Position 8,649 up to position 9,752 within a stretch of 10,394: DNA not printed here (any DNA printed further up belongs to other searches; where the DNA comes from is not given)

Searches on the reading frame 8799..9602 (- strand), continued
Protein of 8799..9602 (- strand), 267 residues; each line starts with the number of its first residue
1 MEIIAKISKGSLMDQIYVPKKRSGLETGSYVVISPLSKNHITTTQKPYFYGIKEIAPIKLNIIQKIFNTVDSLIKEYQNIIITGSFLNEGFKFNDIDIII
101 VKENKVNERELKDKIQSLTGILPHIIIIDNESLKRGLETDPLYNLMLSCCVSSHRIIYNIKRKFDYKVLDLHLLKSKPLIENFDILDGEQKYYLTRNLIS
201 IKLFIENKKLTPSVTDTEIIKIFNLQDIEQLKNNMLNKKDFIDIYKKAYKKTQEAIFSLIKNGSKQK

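Call 80: search_protein_representatives(alignment_id=A1)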
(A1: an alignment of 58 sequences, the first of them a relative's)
Query: 58 sequences, 265 profile positions. Proteins with E-value up to 0.001 (for the whole library): 144; up to 1e-10: 103; up to 1e-30: 45. The best 144 are listed.
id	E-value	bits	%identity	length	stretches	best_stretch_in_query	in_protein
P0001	2.1e-113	394.8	-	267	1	1-265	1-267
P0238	7.5e-105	366.7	-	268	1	1-263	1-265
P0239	1.7e-104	365.5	-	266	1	1-265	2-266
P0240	2.9e-104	364.8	-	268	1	1-265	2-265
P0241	3.5e-101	354.7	-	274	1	2-265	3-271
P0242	1.3e-91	323.3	-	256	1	13-265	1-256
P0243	2.1e-91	322.6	-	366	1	1-263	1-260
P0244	3.7e-90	318.5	-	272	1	1-265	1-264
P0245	5.3e-88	311.5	-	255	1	1-256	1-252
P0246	2.4e-85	302.7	-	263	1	2-264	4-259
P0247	1.8e-84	299.9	-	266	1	1-263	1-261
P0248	3.1e-84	299.1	-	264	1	1-260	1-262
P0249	6.4e-84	298.1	-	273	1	1-263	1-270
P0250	8.0e-81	287.9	-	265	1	1-263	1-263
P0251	2.5e-80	286.3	-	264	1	1-265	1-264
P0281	9.2e-29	117.2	-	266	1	5-263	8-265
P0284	8.3e-28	114.1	-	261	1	7-260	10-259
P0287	1.2e-24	103.8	-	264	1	3-259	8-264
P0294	4.6e-21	92.0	-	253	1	5-253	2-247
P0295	5.8e-21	91.7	-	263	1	6-263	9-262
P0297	7.6e-20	88.0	-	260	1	1-263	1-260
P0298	9.1e-20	87.8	-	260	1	5-249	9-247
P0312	1.8e-16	76.9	-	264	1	4-241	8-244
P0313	1.9e-16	76.9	-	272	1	6-254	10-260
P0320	8.2e-14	68.2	-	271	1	6-262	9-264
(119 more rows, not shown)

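Call 82: search_protein_families(library=pfam, proteins=[P0281, P0284, P0287, P0294, P0295, P0297, P0298, P0312, P0313, P0320], max_evalue=1)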
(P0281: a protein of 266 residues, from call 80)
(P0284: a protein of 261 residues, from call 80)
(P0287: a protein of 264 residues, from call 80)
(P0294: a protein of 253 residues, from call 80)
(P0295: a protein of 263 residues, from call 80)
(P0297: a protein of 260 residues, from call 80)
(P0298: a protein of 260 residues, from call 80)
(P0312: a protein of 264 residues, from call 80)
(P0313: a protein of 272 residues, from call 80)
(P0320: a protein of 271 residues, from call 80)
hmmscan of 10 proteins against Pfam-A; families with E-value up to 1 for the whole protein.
P0281 (266 aa): 4 families
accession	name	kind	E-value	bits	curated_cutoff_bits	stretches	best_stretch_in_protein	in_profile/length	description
PF18765.7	Polbeta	-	4.7e-07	30.3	26.9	1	65-132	2-72/93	Polymerase beta, Nucleotidyltransferase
PF01909.29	NTP_transf_2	-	0.00012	22.9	21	1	65-137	3-80/93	Nucleotidyltransferase domain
PF22014.2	DUF6932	-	0.0054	17.6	27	1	75-130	50-114/142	Family of unknown function (DUF6932)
PF07380.17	Pneumo_M2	-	0.038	14.6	27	0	36-67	27-59/89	Pneumovirus M2 protein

P0284 (261 aa): 1 family
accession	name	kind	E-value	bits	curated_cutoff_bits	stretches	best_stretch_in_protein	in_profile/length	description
PF22014.2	DUF6932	-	0.0033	18.3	27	1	74-141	48-109/142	Family of unknown function (DUF6932)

P0287 (264 aa): 4 families
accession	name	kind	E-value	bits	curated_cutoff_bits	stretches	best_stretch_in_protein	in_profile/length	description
PF18765.7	Polbeta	-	4.1e-09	36.9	26.9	1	68-134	3-71/93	Polymerase beta, Nucleotidyltransferase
PF01909.29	NTP_transf_2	-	2.5e-07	31.4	21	1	68-137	4-77/93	Nucleotidyltransferase domain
PF22014.2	DUF6932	-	0.00018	22.4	27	1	79-136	52-117/142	Family of unknown function (DUF6932)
PF14792.12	DNA_pol_B_palm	-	0.05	14.3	25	0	74-123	20-70/113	DNA polymerase beta palm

P0294 (253 aa): 5 families
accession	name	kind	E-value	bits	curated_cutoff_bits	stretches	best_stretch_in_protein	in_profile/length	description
PF18765.7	Polbeta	-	0.00091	19.8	26.9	1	60-122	3-70/93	Polymerase beta, Nucleotidyltransferase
PF22014.2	DUF6932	-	0.00097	20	27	1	69-111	49-91/142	Family of unknown function (DUF6932)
PF01909.29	NTP_transf_2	-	0.0022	18.8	21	1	57-126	4-79/93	Nucleotidyltransferase domain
PF04831.18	POPDC1-3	-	0.04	14.5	28.1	1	103-219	79-130/140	POPDC1-3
PF03657.19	UPF0113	-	0.11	13.2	23.8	1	195-229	11-46/73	UPF0113 PUA domain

P0295 (263 aa): 2 families
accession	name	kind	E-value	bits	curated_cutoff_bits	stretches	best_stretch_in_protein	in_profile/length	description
PF18765.7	Polbeta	-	0.0017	18.9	26.9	1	64-131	2-73/93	Polymerase beta, Nucleotidyltransferase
PF01909.29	NTP_transf_2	-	0.16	12.8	21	1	65-123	4-70/93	Nucleotidyltransferase domain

P0297 (260 aa): 5 families
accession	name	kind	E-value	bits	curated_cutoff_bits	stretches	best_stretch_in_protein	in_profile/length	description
PF18765.7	Polbeta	-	5.1e-08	33.4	26.9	1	61-128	2-72/93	Polymerase beta, Nucleotidyltransferase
PF01909.29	NTP_transf_2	-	4.7e-06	27.3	21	1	59-108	4-47/93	Nucleotidyltransferase domain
PF22014.2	DUF6932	-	0.00048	21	27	1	58-112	34-91/142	Family of unknown function (DUF6932)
PF22600.2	MTPAP-like_central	-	0.0023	18.5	27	1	53-109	20-71/139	Poly(A) RNA polymerase, mitochondrial-like, central palm domain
PF10860.13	DUF2661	-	0.0055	17.3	23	1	139-177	32-70/113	Protein of unknown function (DUF2661)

P0298 (260 aa): 5 families
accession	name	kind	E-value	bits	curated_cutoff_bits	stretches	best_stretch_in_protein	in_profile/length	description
PF18765.7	Polbeta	-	0.0095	16.5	26.9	1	70-124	6-67/93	Polymerase beta, Nucleotidyltransferase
PF01909.29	NTP_transf_2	-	0.037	14.9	21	1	65-124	2-72/93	Nucleotidyltransferase domain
PF17403.7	Nrap_D2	-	0.063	13.5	33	1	85-140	65-120/151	Nrap protein PAP/OAS-like domain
PF08002.16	DUF1697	-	0.1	13.4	24.4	1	107-143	59-95/137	Protein of unknown function (DUF1697)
PF01256.23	Carb_kinase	-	0.27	11.1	27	1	93-136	64-107/242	NAD(P)H-hydrate dehydratase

P0312 (264 aa): 5 families
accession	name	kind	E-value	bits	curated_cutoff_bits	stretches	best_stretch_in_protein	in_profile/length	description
PF01909.29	NTP_transf_2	-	7e-06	26.8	21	1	63-135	2-74/93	Nucleotidyltransferase domain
PF18765.7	Polbeta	-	2.5e-05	24.8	26.9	1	63-130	1-70/93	Polymerase beta, Nucleotidyltransferase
PF22014.2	DUF6932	-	0.0006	20.7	27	1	59-155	32-130/142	Family of unknown function (DUF6932)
PF22600.2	MTPAP-like_central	-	0.057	13.9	27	1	56-117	20-84/139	Poly(A) RNA polymerase, mitochondrial-like, central palm domain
PF08059.18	SEP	-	0.17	13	27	1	7-57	26-70/75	SEP domain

P0313 (272 aa): 4 families
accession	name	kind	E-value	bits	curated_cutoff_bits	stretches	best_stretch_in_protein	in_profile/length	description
PF01909.29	NTP_transf_2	-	0.00065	20.5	21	1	64-140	4-78/93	Nucleotidyltransferase domain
PF22014.2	DUF6932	-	0.002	19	27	1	65-114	39-91/142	Family of unknown function (DUF6932)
PF04014.23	MazE_antitoxin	-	0.028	14.8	24.7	1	19-40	9-32/48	Antidote-toxin recognition MazE, bacterial antitoxin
PF05367.17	Phage_endo_I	-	0.097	12.7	29.1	1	92-142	84-133/149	Phage endonuclease I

P0320 (271 aa): 1 family
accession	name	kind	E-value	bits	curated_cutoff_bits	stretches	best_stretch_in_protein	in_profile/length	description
PF12872.13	OST-HTH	-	0.06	13.7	23.8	1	99-146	13-59/71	OST-HTH/LOTUS domain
